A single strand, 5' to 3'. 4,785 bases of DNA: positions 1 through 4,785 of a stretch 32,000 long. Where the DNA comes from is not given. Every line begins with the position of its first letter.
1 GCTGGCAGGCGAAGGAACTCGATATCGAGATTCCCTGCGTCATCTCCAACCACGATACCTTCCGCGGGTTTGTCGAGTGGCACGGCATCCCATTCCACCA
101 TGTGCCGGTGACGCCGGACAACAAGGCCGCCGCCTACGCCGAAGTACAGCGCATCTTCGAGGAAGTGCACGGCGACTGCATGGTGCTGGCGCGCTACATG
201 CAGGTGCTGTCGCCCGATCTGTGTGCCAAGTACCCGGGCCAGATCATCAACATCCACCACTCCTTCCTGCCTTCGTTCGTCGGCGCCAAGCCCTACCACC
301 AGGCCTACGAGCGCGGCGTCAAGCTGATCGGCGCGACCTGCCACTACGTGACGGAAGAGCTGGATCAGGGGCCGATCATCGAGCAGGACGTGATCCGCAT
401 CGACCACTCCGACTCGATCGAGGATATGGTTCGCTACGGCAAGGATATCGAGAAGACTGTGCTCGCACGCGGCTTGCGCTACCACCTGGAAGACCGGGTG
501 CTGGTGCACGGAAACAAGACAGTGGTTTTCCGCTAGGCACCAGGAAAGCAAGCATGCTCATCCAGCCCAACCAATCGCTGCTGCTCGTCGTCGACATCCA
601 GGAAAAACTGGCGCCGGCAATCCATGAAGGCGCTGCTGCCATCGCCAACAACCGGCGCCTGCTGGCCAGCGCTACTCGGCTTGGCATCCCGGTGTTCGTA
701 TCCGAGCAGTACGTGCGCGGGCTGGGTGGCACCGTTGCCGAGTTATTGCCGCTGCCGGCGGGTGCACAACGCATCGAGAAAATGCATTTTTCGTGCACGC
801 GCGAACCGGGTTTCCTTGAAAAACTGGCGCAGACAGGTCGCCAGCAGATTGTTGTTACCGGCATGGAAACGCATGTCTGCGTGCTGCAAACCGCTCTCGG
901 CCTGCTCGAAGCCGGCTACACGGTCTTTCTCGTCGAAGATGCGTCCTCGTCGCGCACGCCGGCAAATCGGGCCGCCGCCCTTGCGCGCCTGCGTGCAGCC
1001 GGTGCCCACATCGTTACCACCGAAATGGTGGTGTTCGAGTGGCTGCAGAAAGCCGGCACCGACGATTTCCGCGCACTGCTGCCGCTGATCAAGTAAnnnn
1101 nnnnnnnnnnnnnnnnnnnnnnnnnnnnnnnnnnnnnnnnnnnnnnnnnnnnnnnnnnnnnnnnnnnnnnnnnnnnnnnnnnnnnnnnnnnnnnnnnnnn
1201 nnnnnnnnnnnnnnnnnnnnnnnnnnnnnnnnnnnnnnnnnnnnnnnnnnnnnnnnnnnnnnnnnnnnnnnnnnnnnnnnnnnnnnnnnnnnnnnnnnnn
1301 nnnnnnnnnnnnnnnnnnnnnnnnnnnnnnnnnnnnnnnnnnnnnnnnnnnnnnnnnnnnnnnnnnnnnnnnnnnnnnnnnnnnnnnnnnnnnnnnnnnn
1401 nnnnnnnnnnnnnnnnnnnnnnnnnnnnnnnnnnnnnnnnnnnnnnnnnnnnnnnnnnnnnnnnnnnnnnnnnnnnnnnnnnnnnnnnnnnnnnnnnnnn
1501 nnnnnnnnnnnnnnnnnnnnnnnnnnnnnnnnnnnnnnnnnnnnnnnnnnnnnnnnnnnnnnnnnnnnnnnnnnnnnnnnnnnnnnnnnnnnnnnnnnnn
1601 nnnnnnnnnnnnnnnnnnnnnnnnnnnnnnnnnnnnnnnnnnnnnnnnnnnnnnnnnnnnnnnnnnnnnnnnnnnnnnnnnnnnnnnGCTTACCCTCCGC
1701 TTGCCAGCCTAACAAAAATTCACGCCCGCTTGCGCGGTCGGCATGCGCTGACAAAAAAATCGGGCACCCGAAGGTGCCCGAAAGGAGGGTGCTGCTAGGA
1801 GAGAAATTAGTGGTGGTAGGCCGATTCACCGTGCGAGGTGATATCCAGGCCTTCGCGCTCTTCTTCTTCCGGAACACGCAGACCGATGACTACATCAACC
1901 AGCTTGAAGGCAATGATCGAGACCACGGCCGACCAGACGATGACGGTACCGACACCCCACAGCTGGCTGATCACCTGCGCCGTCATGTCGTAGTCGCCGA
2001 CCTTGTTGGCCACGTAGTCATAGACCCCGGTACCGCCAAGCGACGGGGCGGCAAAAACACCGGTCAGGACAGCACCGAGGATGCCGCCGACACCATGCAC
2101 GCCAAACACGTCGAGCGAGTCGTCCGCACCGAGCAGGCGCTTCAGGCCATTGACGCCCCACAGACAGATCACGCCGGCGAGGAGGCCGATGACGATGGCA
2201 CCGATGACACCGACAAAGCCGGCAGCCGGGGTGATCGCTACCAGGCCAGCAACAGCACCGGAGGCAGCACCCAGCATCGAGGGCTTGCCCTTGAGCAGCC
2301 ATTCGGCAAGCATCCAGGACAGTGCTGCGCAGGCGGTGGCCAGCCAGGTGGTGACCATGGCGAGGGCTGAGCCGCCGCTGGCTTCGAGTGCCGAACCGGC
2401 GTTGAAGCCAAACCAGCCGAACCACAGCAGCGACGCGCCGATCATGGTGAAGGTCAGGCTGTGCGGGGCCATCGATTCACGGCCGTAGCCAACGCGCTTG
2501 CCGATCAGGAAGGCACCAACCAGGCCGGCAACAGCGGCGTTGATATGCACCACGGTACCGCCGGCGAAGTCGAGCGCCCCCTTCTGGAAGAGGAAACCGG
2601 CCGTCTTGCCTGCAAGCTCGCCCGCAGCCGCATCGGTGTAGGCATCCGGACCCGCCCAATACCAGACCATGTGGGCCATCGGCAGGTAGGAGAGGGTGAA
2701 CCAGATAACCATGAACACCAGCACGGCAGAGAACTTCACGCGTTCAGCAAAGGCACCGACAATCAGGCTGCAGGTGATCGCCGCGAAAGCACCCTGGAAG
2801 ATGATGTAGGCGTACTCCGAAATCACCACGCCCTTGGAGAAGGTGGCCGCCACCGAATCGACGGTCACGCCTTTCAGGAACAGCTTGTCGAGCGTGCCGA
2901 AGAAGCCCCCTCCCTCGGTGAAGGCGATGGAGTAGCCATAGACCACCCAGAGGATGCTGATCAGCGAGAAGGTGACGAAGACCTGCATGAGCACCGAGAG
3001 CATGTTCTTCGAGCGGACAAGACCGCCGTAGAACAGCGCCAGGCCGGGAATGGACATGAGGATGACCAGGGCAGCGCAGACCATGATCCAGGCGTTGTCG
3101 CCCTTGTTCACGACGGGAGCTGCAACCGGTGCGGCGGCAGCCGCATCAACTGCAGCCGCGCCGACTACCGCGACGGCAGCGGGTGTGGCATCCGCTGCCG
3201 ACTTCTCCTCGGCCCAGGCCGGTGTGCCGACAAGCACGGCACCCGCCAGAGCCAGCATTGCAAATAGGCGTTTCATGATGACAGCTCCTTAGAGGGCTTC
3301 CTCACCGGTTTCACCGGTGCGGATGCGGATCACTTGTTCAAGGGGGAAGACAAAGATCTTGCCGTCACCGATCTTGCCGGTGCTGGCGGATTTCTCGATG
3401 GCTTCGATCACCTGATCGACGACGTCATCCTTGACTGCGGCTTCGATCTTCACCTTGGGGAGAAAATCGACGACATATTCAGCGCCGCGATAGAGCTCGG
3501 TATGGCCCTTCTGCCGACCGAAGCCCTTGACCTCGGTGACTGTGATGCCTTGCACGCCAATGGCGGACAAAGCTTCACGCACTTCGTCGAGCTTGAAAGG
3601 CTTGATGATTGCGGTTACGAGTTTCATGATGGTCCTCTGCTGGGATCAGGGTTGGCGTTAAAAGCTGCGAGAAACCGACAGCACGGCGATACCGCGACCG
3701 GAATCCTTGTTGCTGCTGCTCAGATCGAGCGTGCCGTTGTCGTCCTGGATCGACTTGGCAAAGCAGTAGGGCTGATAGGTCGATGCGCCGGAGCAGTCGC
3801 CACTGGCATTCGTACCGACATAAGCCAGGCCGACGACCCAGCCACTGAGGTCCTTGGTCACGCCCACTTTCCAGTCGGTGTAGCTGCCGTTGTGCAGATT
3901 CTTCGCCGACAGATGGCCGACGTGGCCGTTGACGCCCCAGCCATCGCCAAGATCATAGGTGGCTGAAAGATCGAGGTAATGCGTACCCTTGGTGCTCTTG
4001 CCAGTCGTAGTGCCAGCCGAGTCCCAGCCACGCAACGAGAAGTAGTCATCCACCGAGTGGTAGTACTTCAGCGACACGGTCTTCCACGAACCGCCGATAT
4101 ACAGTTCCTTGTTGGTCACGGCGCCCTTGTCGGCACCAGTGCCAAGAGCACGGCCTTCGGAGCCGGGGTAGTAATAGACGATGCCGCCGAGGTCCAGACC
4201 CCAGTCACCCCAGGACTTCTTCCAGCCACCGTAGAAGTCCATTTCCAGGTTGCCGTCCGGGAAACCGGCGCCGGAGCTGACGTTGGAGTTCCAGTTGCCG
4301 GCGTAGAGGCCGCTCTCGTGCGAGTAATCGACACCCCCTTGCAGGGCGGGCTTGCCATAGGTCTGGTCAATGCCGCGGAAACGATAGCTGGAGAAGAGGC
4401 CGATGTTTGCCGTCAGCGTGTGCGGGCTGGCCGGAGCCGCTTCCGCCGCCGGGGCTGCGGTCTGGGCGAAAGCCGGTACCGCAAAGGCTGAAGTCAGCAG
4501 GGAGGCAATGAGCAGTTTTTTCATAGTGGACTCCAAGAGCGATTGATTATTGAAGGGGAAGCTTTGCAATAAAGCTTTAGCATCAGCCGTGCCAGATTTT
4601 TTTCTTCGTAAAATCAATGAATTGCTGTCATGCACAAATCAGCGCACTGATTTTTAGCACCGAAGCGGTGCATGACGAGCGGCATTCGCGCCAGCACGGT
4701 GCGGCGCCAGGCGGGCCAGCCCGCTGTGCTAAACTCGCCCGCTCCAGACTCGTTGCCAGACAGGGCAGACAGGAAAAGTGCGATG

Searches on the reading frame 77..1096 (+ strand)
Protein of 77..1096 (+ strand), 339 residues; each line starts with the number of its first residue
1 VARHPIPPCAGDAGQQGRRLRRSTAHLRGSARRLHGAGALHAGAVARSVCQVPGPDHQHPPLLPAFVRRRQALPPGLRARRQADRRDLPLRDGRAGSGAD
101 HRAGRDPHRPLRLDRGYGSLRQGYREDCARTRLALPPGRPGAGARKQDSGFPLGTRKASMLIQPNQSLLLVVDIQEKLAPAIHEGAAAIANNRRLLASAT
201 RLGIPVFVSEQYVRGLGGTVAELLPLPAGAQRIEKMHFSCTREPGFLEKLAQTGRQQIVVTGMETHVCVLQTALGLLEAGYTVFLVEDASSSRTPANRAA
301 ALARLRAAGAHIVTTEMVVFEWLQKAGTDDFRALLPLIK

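Call 89: search_protein_families(library=pfam, proteins=[window:77-1096:+], max_evalue=0.0001)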
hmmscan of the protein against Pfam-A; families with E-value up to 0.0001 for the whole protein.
window:77-1096:+ (339 aa): 1 family
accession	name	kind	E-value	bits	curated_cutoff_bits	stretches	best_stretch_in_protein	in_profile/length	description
PF00857.26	Isochorismatase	-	2.2e-36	126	27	1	167-316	1-174/175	Isochorismatase domain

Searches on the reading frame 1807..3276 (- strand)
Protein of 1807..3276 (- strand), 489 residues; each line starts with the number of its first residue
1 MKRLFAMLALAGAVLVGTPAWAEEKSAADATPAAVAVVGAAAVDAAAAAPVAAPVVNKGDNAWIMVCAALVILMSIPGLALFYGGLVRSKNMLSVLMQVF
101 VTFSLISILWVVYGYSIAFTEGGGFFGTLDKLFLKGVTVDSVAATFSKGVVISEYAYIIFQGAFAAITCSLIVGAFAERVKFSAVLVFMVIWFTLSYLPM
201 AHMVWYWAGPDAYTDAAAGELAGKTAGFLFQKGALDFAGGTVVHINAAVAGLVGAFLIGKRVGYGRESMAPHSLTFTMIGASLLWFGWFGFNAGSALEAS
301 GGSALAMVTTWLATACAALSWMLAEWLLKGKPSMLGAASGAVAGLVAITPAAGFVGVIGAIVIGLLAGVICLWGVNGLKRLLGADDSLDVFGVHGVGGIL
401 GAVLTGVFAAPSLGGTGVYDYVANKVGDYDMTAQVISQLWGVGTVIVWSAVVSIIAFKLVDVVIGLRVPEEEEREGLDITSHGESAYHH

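Call 89: search_protein_families(library=pfam, proteins=[window:1807-3276:-], max_evalue=0.0001)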
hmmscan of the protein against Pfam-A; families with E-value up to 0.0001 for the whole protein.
window:1807-3276:- (489 aa): 1 family
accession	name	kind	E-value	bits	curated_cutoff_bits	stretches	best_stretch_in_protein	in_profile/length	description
PF00909.26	Ammonium_transp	-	1.6e-122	409.5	23.2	1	62-487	1-399/399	Ammonium Transporter Family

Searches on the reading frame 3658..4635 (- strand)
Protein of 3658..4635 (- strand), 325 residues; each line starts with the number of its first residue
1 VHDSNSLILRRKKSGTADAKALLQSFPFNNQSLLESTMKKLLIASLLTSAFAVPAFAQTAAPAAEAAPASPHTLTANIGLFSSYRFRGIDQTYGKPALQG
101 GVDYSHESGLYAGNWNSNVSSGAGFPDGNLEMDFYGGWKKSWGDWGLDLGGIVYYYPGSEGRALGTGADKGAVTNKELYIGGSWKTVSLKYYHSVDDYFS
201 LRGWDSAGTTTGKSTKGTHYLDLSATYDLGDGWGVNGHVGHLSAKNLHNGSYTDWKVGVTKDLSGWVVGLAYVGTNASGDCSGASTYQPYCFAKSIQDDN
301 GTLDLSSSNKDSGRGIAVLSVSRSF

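Call 89: search_protein_families(library=pfam, proteins=[window:3658-4635:-], max_evalue=0.0001)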
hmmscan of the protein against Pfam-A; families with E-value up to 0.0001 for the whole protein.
window:3658-4635:- (325 aa): 1 family
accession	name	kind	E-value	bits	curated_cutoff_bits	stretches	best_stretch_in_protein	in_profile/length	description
PF09694.16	Gcw_chp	-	2.7e-54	185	24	1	65-280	1-206/230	Bacterial protein of unknown function (Gcw_chp)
